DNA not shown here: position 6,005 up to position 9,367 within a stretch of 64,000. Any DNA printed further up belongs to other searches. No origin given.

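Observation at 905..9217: Candidate anti-phage system: PLD-SNF2 helicase fusion plus 1505-aa MmeI/PglX-family N6A methyltransferase, with a four-helix-bundle/Zn-ribbon gene in between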

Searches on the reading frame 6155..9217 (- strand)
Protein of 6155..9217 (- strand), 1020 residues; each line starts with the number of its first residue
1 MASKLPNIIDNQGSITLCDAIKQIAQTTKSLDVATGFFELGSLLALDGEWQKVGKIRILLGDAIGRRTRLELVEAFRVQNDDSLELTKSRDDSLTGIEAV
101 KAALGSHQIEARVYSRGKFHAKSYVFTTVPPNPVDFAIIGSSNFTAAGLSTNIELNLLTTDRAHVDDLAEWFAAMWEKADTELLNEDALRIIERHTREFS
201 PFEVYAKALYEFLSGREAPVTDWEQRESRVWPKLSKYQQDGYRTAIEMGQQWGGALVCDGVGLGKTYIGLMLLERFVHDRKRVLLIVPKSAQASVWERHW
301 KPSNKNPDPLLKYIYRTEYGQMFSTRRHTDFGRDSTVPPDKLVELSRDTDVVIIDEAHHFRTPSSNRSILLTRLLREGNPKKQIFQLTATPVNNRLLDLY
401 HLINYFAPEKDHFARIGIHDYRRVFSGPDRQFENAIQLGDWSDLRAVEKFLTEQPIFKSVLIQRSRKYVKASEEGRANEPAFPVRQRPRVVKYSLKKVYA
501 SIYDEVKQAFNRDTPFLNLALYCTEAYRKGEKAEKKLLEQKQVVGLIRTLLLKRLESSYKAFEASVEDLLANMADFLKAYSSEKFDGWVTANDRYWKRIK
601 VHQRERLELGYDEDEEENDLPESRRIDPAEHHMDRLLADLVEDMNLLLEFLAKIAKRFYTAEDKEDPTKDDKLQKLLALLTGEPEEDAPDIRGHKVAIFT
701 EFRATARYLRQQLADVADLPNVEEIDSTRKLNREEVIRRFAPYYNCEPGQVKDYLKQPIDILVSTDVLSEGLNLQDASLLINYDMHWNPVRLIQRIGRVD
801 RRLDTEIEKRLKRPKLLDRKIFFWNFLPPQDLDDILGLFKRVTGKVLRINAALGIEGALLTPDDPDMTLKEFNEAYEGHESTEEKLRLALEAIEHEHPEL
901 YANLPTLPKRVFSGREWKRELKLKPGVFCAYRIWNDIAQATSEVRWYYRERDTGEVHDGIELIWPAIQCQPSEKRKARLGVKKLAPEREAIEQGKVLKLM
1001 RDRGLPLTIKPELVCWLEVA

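Call 7: search_protein_families(library=pfam, proteins=[window:6155-9217:-], max_evalue=0.01)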
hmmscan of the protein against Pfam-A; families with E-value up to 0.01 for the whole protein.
window:6155-9217:- (1020 aa): 6 families
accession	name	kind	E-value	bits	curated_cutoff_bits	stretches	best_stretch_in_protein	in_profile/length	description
PF00271.37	Helicase_C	-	7.4e-18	65.3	23.5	1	691-801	13-108/110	Helicase conserved C-terminal domain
PF13091.12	PLDc_2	-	4.3e-12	46.5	27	1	21-176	2-132/132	PLD-like domain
PF04851.21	ResIII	-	9.4e-12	45.6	22.5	1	233-392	3-163/164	Type III restriction enzyme, res subunit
PF00176.29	SNF2-rel_dom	-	4.3e-11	42.9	24.9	1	237-410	1-182/290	SNF2-related domain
PF00270.35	DEAD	-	5.9e-06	26.6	26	1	254-392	16-161/167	DEAD/DEAH box helicase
PF09565.16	RE_NgoFVII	-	1.3e-05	25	23.8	1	111-175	85-148/162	NgoFVII restriction endonuclease N-terminal PLD domain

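Call 8: search_protein_families(library=padloc, proteins=[window:6155-9217:-], max_evalue=0.01)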
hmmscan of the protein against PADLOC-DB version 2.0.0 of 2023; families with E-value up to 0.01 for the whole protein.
window:6155-9217:- (1020 aa): 52 families (the best 25 are shown)
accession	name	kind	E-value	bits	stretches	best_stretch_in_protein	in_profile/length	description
PDLC01075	C3a139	-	7.7e-60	201.2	1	7-898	3-806/948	HKD+Snf2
PDLC02621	DrmD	-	8.1e-37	125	1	526-873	378-687/1040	DrmD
PDLC00659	HmaA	-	1.8e-24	83.7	1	480-806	322-614/1176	SNF2 helicase / DEAD-box helicase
PDLC02619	DrmD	-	4.6e-24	82.6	2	694-801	414-532/872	DrmD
PDLC02623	DrmD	-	8.4e-24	81.4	2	653-801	492-622/1040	DrmD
PDLC02193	PLD_Helicase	-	6.9e-22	75.4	1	668-801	667-796/905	-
PDLC02572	DrmA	-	2.2e-20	70.2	1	539-810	388-629/1043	DrmA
PDLC02500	BrxHI|BrxHII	-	1.7e-19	67.9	1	598-801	394-572/933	BrxHI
PDLC02632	DrmD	-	3.4e-17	60.2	2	540-804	392-626/662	DrmD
PDLC02633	DrmD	-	8.4e-17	58.4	1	542-858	396-679/839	DrmD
PDLC04556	PDC-M27C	-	1e-16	58.5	3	760-815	757-812/892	-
PDLC02843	DpdE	-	1.1e-14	51.3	2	694-806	568-667/1091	DpdE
PDLC02707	PbeA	-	1.5e-14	51.5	1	113-303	131-321/672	PbeA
PDLC00633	ZorD1|ZorD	-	2.8e-14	50.2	2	230-408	440-616/908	"SWI2/SNF2 helicase, Mrr-like nuclease"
PDLC02504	BrxHI|BrxHII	-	4.1e-13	46.2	1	669-802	464-581/971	BrxHII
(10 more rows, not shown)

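Call 9: search_protein_families(library=ncbifam, proteins=[window:6155-9217:-], max_evalue=0.01)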
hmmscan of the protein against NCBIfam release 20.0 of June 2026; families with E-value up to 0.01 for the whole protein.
window:6155-9217:- (1020 aa): 21 families
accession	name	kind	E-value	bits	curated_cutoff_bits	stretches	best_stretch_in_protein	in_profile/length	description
NF038317.1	DISARM_DrmD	equivalog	1e-40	140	610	2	527-883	363-680/1021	DISARM system SNF2-like helicase DrmD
NF042964.1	phospholipD_antiphage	equivalog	1.2e-38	133.1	1100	2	486-801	553-788/895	phospholipase D-like domain-containing anti-phage protein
NF038318.1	DISARM_DrmD_b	equivalog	1.1e-23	83.4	950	2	695-801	412-529/868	DISARM system SNF2-like helicase DrmD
NF041062.1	DpdE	equivalog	2e-16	59.2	500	2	676-802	540-639/1048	protein DpdE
NF003426.0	PRK04914.1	equivalog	2.4e-12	45.9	576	2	760-801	549-590/959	RNA polymerase-associated protein RapA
NF010337.0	PRK13766.1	equivalog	2.4e-10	39.2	610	1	669-802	346-468/781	Hef nuclease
NF053675.1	pilus_reg_Snf2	equivalog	6.3e-10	37.8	1100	1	223-404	574-749/1029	pilus expression-regulating Snf2 family helicase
NF058637.1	helic_SCO1167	equivalog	2.3e-08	32.6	1200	1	229-408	465-639/932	SCO1167/SCO6262 family helicase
NF053631.1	RNA_helic_CshA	equivalog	4.7e-06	25.8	646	1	752-801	281-330/434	degradosome RNA helicase CshA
NF038319.1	DISARM_DrmC_I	equivalog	2e-05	24.2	133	1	108-175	172-234/236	DISARM system phospholipase D-like protein DrmC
NF008394.0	PRK11192.1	equivalog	2.4e-05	23.4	507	1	754-801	293-340/441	ATP-dependent RNA helicase SrmB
NF008744.0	PRK11776.1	equivalog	2.7e-05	22.9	524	1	757-801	291-335/460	ATP-dependent RNA helicase DbpA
NF003419.0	PRK04837.1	equivalog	0.00013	20.8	588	1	752-801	300-349/424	ATP-dependent RNA helicase RhlB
NF008642.0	PRK11634.1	equivalog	0.00017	20.1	989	1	758-801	295-338/628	DEAD/DEAH family ATP-dependent RNA helicase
NF041790.1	anti-phage_ZorD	equivalog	0.0003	18.9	1500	0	693-796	922-1018/1035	type I Zorya anti-phage system protein ZorD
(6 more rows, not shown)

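Call 15: find_encoding_contigs(protein=window:6155-9217:-, flank=10000, max_places=6)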
Protein window:6155-9217:- (1020 aa): 4 contigs read that carry it; 3 places shown.
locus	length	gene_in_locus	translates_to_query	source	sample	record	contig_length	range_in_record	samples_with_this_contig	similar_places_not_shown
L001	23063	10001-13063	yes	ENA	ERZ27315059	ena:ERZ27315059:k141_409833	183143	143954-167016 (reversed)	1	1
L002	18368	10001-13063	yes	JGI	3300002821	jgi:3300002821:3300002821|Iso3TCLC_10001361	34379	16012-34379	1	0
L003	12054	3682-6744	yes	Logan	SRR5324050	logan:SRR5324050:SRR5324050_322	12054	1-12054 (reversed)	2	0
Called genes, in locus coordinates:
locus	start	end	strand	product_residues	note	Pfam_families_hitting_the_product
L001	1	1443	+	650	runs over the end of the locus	PF12969:DUF3857, PF01841:Transglut_core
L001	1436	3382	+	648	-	PF12969:DUF3857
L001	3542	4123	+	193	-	-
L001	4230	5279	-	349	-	-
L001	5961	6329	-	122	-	-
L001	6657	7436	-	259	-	-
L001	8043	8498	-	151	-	PF05168:HEPN (weak)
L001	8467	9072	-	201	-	PF09339:HTH_IclR (weak), PF01909:NTP_transf_2 (weak), PF18765:Polbeta (weak)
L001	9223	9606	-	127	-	-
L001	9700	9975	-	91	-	-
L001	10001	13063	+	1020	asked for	PF13091:PLDc_2, PF00176:SNF2-rel_dom, PF00270:DEAD (weak), PF04851:ResIII, PF00271:Helicase_C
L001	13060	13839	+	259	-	PF05635:23S_rRNA_IVP (weak), PF01396:Zn_ribbon_Top1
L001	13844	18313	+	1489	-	PF02384:N6_Mtase (faint), PF07669:Eco57I, PF22654:DUF7008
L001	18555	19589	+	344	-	-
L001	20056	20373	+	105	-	PF04365:BrnT_toxin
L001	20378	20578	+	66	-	-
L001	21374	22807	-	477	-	PF13231:PMT_2 (weak)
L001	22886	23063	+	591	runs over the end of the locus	PF13623:SurA_N_2, PF13624:SurA_N_3, PF13145:Rotamase_2, PF00639:Rotamase (weak), PF13145:Rotamase_2 (weak)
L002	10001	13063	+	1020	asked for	PF13091:PLDc_2, PF00176:SNF2-rel_dom, PF00270:DEAD (weak), PF04851:ResIII, PF00271:Helicase_C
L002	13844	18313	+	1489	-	PF02384:N6_Mtase (faint), PF07669:Eco57I, PF22654:DUF7008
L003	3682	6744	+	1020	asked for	PF13091:PLDc_2, PF00176:SNF2-rel_dom, PF00270:DEAD (weak), PF04851:ResIII, PF00271:Helicase_C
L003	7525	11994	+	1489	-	PF02384:N6_Mtase (faint), PF07669:Eco57I, PF22654:DUF7008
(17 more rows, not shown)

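Call 18: search_protein_families(library=pfam, proteins=[L001:18555-19589:+, L001:20056-20373:+, L001:20378-20578:+], max_evalue=0.01)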
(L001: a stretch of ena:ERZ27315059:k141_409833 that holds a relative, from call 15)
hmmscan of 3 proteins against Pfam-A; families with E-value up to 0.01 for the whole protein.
L001:18555-19589:+ (344 aa): 0 families

L001:20056-20373:+ (105 aa): 1 family
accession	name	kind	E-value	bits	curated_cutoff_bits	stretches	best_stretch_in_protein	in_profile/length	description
PF04365.19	BrnT_toxin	-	2.1e-26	92.5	34.5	1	16-99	1-77/77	Ribonuclease toxin, BrnT, of type II toxin-antitoxin system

L001:20378-20578:+ (66 aa): 0 families

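Call 19: find_homologous_proteins(query=window:6155-9217:-, max_evalue=1e-20)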
Query window:6155-9217:- (1020 aa): 4991 proteins with E <= 1e-20 among 8000 candidates; the best 120 are listed.
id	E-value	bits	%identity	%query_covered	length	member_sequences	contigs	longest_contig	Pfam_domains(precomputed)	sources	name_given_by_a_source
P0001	0.0e+0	2206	94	100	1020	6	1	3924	PF00270.36,PF00176.30,PF13091.13,PF00271.38,PF04851.22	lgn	-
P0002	0.0e+0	2062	87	100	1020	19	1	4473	PF00270.36,PF00176.30,PF13091.13,PF00271.38,PF04851.22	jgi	jgi:superfamily II DNA or RNA helicase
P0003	0.0e+0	1999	85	100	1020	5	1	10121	PF00270.36,PF00176.30,PF13091.13,PF00271.38,PF04851.22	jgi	-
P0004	0.0e+0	1937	82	100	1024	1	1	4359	PF00176.30,PF13091.13,PF00271.38,PF04851.22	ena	-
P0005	0.0e+0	1883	80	100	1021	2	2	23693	PF00270.36,PF00176.30,PF13091.13,PF00271.38,PF04851.22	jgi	jgi:superfamily II DNA or RNA helicase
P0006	0.0e+0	1860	78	100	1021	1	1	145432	PF00270.36,PF00176.30,PF13091.13,PF00271.38,PF04851.22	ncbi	-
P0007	0.0e+0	1689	71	100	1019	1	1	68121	PF00176.30,PF13091.13,PF00271.38,PF04851.22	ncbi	-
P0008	0.0e+0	1642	70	100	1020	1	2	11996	PF00176.30,PF13091.13,PF00271.38,PF04851.22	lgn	-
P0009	0.0e+0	1632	69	100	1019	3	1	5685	PF00176.30,PF13091.13,PF00271.38,PF04851.22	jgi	jgi:SNF2 family DNA or RNA helicase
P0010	0.0e+0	1628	69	100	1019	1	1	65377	PF00176.30,PF13091.13,PF00271.38,PF04851.22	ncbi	ncbi:MAG: helicase-related protein [bacterium]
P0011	0.0e+0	1410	63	98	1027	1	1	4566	PF00176.30,PF13091.13,PF00271.38,PF04851.22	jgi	jgi:superfamily II DNA or RNA helicase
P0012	0.0e+0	1398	61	97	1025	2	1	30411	PF00270.36,PF00176.30,PF13091.13,PF00271.38,PF04851.22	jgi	jgi:superfamily II DNA or RNA helicase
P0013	0.0e+0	1395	62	98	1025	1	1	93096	PF00176.30,PF13091.13,PF00271.38,PF04851.22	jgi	jgi:superfamily II DNA or RNA helicase/HKD family nuclease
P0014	0.0e+0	1147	52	100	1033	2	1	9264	PF00176.30,PF13091.13,PF09565.17,PF00271.38,PF04851.22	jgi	-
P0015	0.0e+0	1141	52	100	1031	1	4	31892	PF00176.30,PF13091.13,PF00271.38,PF04851.22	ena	-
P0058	0.0e+0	1020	48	100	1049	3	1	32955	PF00176.30,PF13091.13,PF00271.38,PF04851.22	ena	-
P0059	0.0e+0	1020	50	100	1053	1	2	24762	PF00176.30,PF13091.13,PF00271.38,PF04851.22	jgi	jgi:superfamily II DNA or RNA helicase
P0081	0.0e+0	1012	49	97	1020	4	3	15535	PF00270.36,PF00176.30,PF13091.13,PF00271.38,PF04851.22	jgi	jgi:superfamily II DNA/RNA helicase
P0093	8.7e-297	1005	49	97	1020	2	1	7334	PF00176.30,PF13091.13,PF13401.13,PF00271.38,PF04851.22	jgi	jgi:SNF2 family DNA or RNA helicase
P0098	7.3e-296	1002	49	97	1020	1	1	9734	PF00176.30,PF13091.13,PF00271.38,PF04851.22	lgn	-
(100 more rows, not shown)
